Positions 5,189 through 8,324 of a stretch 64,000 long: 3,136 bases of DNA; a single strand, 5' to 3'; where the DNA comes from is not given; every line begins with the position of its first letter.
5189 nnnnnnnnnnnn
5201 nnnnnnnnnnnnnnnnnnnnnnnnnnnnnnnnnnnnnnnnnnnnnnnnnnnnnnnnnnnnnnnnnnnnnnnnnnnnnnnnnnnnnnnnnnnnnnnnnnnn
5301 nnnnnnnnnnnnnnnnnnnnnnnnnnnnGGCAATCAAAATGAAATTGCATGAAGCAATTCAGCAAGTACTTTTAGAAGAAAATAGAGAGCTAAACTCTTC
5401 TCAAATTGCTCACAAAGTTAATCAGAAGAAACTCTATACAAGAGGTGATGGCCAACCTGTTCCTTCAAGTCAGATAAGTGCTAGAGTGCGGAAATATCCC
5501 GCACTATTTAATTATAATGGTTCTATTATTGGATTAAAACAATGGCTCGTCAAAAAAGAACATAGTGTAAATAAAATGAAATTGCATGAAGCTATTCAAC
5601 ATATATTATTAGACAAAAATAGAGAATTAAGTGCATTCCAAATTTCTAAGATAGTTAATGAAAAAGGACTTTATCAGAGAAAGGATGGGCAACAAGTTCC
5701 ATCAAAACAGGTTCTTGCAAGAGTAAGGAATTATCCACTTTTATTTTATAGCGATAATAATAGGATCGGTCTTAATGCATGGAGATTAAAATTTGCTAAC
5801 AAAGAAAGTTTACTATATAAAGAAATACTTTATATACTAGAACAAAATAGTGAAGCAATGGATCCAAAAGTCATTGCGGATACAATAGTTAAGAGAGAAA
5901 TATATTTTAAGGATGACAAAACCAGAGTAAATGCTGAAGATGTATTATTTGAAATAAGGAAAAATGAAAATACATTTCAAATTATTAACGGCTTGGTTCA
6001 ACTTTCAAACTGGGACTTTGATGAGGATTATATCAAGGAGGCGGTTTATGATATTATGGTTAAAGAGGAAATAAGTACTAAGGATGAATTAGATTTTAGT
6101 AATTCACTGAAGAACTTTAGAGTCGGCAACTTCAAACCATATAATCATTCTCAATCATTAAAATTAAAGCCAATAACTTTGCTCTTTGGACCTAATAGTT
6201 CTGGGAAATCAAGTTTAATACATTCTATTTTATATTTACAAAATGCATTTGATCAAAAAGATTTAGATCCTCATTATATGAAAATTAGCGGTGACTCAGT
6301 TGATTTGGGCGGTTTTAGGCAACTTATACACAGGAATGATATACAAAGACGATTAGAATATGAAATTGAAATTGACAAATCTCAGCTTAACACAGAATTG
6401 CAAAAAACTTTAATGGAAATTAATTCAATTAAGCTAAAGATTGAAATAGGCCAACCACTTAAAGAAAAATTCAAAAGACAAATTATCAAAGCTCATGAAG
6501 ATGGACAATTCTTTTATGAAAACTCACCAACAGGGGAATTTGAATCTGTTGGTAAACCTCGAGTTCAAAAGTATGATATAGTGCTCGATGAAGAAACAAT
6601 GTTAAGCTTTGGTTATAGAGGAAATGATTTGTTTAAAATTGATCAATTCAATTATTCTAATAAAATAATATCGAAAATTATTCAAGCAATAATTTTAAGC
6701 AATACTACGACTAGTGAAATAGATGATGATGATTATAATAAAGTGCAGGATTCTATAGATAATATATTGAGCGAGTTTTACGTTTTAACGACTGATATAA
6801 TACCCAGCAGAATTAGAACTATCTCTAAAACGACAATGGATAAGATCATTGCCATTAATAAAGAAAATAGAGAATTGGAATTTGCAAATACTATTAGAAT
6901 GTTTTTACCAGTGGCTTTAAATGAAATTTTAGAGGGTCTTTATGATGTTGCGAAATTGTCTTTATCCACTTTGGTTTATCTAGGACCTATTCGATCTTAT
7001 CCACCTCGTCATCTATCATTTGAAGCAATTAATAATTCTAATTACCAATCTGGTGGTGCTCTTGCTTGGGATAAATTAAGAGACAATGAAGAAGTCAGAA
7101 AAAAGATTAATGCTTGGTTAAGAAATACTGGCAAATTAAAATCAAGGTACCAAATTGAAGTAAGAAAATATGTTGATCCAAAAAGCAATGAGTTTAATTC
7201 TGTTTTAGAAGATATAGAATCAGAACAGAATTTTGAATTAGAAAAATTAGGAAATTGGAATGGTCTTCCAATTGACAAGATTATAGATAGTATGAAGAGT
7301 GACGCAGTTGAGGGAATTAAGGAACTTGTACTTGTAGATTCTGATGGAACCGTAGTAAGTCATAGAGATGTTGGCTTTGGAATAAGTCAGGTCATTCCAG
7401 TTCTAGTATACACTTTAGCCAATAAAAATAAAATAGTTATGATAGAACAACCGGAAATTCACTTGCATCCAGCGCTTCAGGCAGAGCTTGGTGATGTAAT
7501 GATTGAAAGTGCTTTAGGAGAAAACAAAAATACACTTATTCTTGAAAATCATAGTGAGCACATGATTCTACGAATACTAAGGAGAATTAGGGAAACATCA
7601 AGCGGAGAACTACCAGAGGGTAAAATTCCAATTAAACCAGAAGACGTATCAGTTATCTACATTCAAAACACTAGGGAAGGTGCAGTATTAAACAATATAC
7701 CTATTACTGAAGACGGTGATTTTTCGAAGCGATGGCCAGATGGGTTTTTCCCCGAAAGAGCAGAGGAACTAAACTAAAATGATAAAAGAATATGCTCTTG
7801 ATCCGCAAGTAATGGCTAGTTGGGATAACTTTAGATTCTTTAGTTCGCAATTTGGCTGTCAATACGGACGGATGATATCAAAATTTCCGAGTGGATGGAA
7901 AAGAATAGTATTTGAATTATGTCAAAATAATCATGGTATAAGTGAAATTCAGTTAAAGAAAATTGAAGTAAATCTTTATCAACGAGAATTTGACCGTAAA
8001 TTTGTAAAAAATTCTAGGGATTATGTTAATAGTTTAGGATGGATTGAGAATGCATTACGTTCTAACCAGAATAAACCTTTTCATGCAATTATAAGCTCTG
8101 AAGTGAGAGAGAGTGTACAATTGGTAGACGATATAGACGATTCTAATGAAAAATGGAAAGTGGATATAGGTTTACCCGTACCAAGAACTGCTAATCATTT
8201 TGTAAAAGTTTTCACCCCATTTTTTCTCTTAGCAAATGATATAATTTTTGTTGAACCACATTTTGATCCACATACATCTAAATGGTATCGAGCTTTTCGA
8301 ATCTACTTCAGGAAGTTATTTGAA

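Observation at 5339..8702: Candidate undescribed two-gene defence module: triple HARE-HTH / ABC ATPase (DUF3696-like) plus a coupled 307-aa unknown partner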

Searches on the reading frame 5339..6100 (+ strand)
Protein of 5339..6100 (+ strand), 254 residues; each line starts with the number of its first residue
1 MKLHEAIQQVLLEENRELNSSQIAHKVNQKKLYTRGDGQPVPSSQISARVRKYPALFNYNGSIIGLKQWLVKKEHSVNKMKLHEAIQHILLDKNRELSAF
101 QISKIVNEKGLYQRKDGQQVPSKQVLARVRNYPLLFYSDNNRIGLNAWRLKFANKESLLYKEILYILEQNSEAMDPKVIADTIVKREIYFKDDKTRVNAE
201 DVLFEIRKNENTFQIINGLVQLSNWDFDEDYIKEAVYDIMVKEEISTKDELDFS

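Call 10: search_protein_families(library=pfam, proteins=[window:5339-6100:+], max_evalue=10)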
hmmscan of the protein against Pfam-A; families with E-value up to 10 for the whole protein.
window:5339-6100:+ (254 aa): 4 families
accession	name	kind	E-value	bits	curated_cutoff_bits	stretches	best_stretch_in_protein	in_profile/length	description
PF05066.19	HARE-HTH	-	6.6e-10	39.7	25.9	3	1-51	1-53/71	HB1, ASXL, restriction endonuclease HTH domain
PF14689.11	SPOB_a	-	0.0014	18.6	28.1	1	211-245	25-59/62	Sensor_kinase_SpoOB-type, alpha-helical domain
PF07568.18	HisKA_2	-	0.062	13.9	22.3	0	211-239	8-36/76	Histidine kinase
PF12961.13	DUF3850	-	0.16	12.6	22.9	1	202-232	19-49/77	Domain of unknown function (DUF3850)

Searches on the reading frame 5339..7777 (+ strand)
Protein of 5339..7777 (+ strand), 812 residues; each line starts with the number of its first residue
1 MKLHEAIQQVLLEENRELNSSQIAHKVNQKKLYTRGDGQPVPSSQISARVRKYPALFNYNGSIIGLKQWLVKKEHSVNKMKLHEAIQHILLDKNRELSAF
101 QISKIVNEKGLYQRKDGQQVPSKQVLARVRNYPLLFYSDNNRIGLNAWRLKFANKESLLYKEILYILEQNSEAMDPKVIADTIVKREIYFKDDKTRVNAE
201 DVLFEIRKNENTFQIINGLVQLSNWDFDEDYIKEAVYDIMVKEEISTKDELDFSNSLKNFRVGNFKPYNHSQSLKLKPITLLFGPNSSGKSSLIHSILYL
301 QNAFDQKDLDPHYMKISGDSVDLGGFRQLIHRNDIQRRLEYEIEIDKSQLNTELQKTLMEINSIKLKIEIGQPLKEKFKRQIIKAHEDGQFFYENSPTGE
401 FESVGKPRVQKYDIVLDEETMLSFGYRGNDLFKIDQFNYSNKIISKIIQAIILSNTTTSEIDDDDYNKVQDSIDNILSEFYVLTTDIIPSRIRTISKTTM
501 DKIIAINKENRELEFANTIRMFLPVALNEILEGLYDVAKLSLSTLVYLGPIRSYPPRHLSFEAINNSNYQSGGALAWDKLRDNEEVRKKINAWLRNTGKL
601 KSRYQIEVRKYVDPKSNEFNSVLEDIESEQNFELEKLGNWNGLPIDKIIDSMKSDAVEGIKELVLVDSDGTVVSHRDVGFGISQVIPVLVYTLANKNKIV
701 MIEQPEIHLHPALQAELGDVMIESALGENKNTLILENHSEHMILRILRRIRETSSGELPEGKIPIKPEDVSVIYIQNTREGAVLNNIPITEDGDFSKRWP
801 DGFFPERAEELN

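Call 5: search_protein_families(library=pfam, proteins=[window:5339-7777:+], max_evalue=0.01)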
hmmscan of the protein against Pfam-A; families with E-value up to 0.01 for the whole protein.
window:5339-7777:+ (812 aa): 8 families
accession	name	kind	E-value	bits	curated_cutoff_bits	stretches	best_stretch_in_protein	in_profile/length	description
PF13304.12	AAA_21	-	7.3e-19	69.4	27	2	562-740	138-300/304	AAA domain, putative AbiEii toxin, Type IV TA system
PF13175.12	AAA_15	-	9.7e-19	68.7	32.1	1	257-743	3-374/374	AAA ATPase domain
PF05066.19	HARE-HTH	-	6.5e-08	33.3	25.9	1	1-50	1-52/71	HB1, ASXL, restriction endonuclease HTH domain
PF02463.25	SMC_N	-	2.2e-06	27.7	40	1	257-300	2-47/220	RecF/RecN/SMC N terminal domain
PF12476.13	DUF3696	-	3.3e-05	24.5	22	1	765-806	1-44/52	Protein of unknown function (DUF3696)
PF13555.12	AAA_29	-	0.00062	19.9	27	1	258-299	2-44/61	P-loop containing region of AAA domain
PF14689.11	SPOB_a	-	0.0049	16.9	28.1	0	211-245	25-59/62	Sensor_kinase_SpoOB-type, alpha-helical domain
PF13191.12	AAA_16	-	0.0095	16.9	32.6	0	278-390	25-132/167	AAA ATPase domain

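Call 6: search_protein_families(library=padloc, proteins=[window:5339-7777:+], max_evalue=0.01)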
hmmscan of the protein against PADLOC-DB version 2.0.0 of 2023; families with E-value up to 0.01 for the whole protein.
window:5339-7777:+ (812 aa): 52 families (the best 25 are shown)
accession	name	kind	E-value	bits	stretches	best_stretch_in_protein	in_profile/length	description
PDLC03878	NsnB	-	1.3e-43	148.1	2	445-810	35-338/345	-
PDLC04707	PDC-M55A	-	4.8e-42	142.4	2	667-810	268-405/421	-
PDLC04148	HEC-03B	-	1.1e-41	141.3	2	542-810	213-440/458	-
PDLC02979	AriA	-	4.3e-23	80.7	1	257-743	3-373/373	-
PDLC02980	AriA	-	1.9e-16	58.9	2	580-740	149-300/304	-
PDLC04177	HEC-01A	-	7.2e-13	46.3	2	256-396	4-134/393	-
PDLC02335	AbiLi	-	2.4e-12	44.6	1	237-749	30-245/326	AbiLi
PDLC04176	HEC-01A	-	6.9e-12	43.4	2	609-743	186-321/371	-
PDLC04393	PDC-M07A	-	2.8e-11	41.1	1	257-355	2-99/435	-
PDLC04392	PDC-M07A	-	3.1e-10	37.7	1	257-497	2-211/432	-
PDLC04391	PDC-M07A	-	8.1e-10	36.2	1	257-473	2-210/412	-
PDLC04178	HEC-01A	-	1.1e-09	35.8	1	256-306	8-57/399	-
PDLC04182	HEC-01A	-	1.1e-08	32.6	1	259-358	6-105/406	-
PDLC00077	GajA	-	1.1e-08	32.1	1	698-743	335-380/616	AAA ATPase domain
PDLC04175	HEC-01A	-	1.5e-08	32.1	1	255-360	4-101/363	-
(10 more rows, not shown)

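Call 7: search_protein_families(library=ncbifam, proteins=[window:5339-7777:+], max_evalue=0.01)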
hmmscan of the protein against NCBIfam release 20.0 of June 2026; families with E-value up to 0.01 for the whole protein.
window:5339-7777:+ (812 aa): 3 families
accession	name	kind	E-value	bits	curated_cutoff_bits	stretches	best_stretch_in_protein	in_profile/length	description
NF047739.1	antiphage_MADS3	equivalog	2e-05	23.9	420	1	264-348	9-94/427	methylation-associated defense system AAA family ATPase MAD3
TIGR00611.2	recf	equivalog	0.00012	21.4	172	1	257-302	1-46/339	DNA replication/repair protein RecF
NF041035.1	Rad50_Halo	equivalog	0.0043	15.5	1000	1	259-306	5-55/883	DNA double-strand break repair ATPase Rad50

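Call 68: find_homologous_proteins(query=window:5339-7774:+, max_evalue=1e-10)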
Query window:5339-7774:+ (812 aa): 461 proteins with E <= 1e-10 among 8000 candidates; the best 120 are listed.
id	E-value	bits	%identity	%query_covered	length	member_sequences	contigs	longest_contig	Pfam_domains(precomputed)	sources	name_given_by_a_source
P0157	0.0e+0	1696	96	99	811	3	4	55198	PF13175.13,PF02463.26,PF05066.20,PF13304.13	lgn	-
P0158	0.0e+0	1215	75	90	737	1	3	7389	PF12476.14,PF13175.13,PF05066.20,PF13304.13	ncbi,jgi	jgi:AAA15 family ATPase/GTPase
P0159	9.2e-217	740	49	90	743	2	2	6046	PF12476.14,PF13175.13,PF02463.26,PF05066.20,PF13304.13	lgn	-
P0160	2.7e-202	692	46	90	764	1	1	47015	PF13175.13,PF02463.26,PF05066.20,PF13304.13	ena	-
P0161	1.1e-187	644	44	89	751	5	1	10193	PF13175.13,PF13476.13,PF02463.26,PF05066.20,PF13304.13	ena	-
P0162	1.5e-175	604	41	100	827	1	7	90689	PF08461.17,PF12476.14,PF13175.13,PF02463.26,PF05066.20,PF13304.13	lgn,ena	-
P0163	1.9e-152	527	39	90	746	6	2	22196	PF13175.13,PF13476.13,PF02463.26,PF13304.13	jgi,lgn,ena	-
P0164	2.2e-150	521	39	90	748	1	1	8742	PF13175.13,PF02463.26,PF13304.13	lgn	-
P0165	4.2e-147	510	39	90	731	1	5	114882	PF13175.13,PF13476.13,PF02463.26,PF13304.13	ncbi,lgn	-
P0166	7.4e-147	509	39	90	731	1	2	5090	PF13175.13,PF13476.13,PF02463.26,PF13304.13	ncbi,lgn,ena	-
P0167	1.3e-142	495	40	90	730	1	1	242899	PF13175.13,PF02463.26,PF13304.13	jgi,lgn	jgi:predicted ATPase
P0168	4.0e-137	477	41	68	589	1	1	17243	PF13175.13,PF13476.13,PF02463.26,PF13304.13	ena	-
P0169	6.3e-137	476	41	68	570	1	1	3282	PF12476.14,PF13175.13,PF13476.13,PF13304.13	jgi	jgi:AAA15 family ATPase/GTPase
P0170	8.4e-134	466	42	68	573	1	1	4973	PF13175.13,PF13304.13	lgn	-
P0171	2.6e-133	464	40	68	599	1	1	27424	PF13175.13,PF13476.13,PF13304.13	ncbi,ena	-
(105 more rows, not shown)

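Call 92: search_protein_families(library=pfam, proteins=[P0162], max_evalue=0.001)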
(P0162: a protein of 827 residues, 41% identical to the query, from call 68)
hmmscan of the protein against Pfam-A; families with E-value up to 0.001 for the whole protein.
P0162 (827 aa): 9 families
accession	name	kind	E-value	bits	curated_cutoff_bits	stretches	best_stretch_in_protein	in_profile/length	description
PF13175.12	AAA_15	-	9.8e-18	65.3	32.1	1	246-758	3-374/374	AAA ATPase domain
PF05066.19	HARE-HTH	-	1.9e-15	57.4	25.9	1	1-69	1-71/71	HB1, ASXL, restriction endonuclease HTH domain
PF13304.12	AAA_21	-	3e-15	57.5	27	1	268-756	1-301/304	AAA domain, putative AbiEii toxin, Type IV TA system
PF02463.25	SMC_N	-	5.7e-07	29.6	40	1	246-289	2-47/220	RecF/RecN/SMC N terminal domain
PF08461.16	HTH_12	-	7.6e-07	29.4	21.4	0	158-186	2-30/66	Ribonuclease R winged-helix domain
PF12476.13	DUF3696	-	9.2e-06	26.2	22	1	780-824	4-50/52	Protein of unknown function (DUF3696)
PF13476.12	AAA_23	-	3.4e-05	25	27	1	252-368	5-130/201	AAA domain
PF23159.1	WH_Rok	-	5e-05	23.8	27.6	0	88-118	2-32/58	Repressor Rok winged helix domain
PF13555.12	AAA_29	-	0.00022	21.3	27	1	248-287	3-43/61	P-loop containing region of AAA domain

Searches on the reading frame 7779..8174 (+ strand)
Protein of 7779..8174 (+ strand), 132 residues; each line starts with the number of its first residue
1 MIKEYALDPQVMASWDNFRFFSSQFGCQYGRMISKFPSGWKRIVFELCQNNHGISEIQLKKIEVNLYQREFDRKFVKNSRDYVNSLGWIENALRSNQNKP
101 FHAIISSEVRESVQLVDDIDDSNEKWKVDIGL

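Call 54: predict_structure(alignment_id=A3)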
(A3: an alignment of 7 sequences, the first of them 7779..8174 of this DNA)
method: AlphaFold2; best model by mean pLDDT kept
length: 132 residues; sequences in the alignment: 7
mean_pLDDT: 85.3   pTM: 0.79
mean pLDDT of the five models: 85.3, 83.5, 80.9, 79.7, 60.0
residues with pLDDT >= 90: 71; 70-90: 44; 50-70: 15; < 50: 2
segments of 3 or more residues with pLDDT < 50: none
pLDDT, mean of each block of 10 residues (from residue 1): 85 92 72 84 95 95 89 78 92 92 92 89 63 43
secondary structure, 60 per line:
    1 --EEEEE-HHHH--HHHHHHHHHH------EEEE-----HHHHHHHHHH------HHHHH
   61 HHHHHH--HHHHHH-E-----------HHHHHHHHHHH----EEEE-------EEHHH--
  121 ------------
elements in order: E3-7 H9-12 H15-24 E31-34 H40-49 H56-66 H69-74 H88-98 E103-106

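Call 56: fold_search(model_id=the predicted structure, library=pdb)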
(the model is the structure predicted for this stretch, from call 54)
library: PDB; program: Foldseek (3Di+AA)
matches with E <= 10: 86; with E <= 0.001: 0
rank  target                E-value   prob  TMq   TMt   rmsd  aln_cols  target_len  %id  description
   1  4g09                  6.3e-01  0.15  0.28  0.12   8.1       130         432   12  The crystal structure of the C366S mutant of HDH from Brucella suis in complex with a substituted benzyl ketone (released 2013-10-02)
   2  6p6f_A                7.5e-01  0.10  0.22  0.17   9.4       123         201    8  BG505 SOSIP-I53-50NP (released 2019-06-19)
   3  4qbh_A                1.0e+00  0.08  0.23  0.17  10.6       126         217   15  Crystal structure of a stable adenylate kinase variant AKlse5 (released 2014-06-25)
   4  1vlw_B                1.1e+00  0.08  0.23  0.17   9.4       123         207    9  Crystal structure of 2-dehydro-3-deoxyphosphogluconate aldolase/4-hydroxy-2-oxoglutarate aldolase (TM0066) from Thermo (released 2004-08-24)
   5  3dg3                  1.1e+00  0.04  0.19  0.10  13.2       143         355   11  Crystal structure of muconate lactonizing enzyme from Mucobacterium Smegmatis (released 2009-03-03)
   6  7sge_A                1.1e+00  0.08  0.23  0.17   9.4       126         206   11  I53-50 nanoparticle core reconstructed from GPC-I53-50NP by focused refinement (released 2022-10-12)
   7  4n39_A                1.2e+00  0.13  0.29  0.08   6.1       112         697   11  Crystal structure of human O-GlcNAc transferase bound to a peptide from HCF-1 pro-repeat 2 (11-26) (released 2014-01-01)
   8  4u7w_A                1.3e+00  0.18  0.36  0.16   6.6       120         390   11  The crystal structure of the terminal R domain from the myxalamid PKS-NRPS biosynthetic pathway (released 2015-08-12)
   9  6zqg_UX               1.3e+00  0.20  0.39  0.37   5.0       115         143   10  Cryo-EM structure of the 90S pre-ribosome from Saccharomyces cerevisiae, state Dis-C (released 2020-09-23)
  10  4ggb                  1.3e+00  0.04  0.19  0.10  12.3       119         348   13  Crystal structure of a proposed galactarolactone cycloisomerase from agrobacterium tumefaciens, TARGET EFI-500704, WITH  (released 2012-08-29)
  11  9dnd_B                1.4e+00  0.06  0.22  0.16   9.9       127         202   10  Pseudosymmetric protein nanocage GI4 -F7 (local refinement) (released 2024-12-18)
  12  9dnd_A                1.5e+00  0.06  0.22  0.16  10.4       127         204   12  Pseudosymmetric protein nanocage GI4 -F7 (local refinement) (released 2024-12-18)
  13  1o4w                  2.1e+00  0.16  0.44  0.45   4.9       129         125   12  CRYSTAL STRUCTURE OF a PIN (PILT N-TERMINUS) DOMAIN CONTAINING PROTEIN (AF0591) FROM ARCHAEOGLOBUS FULGIDUS AT 1.90 A RE (released 2003-07-29)
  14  5yww                  2.1e+00  0.13  0.37  0.14   5.9       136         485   11  Archael RuvB-like Holiday junction helicase (released 2018-06-13)
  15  5vlb_D                2.1e+00  0.09  0.30  0.13   7.1       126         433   13  Crystal Structure of Medicago truncatula L-Histidinol Dehydrogenase in Complex with Imidazole (released 2017-09-20)
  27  5f4h_C                3.6e+00  0.11  0.41  0.17   5.6       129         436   10  Archael RuvB-like Holiday junction helicase (released 2016-12-21)
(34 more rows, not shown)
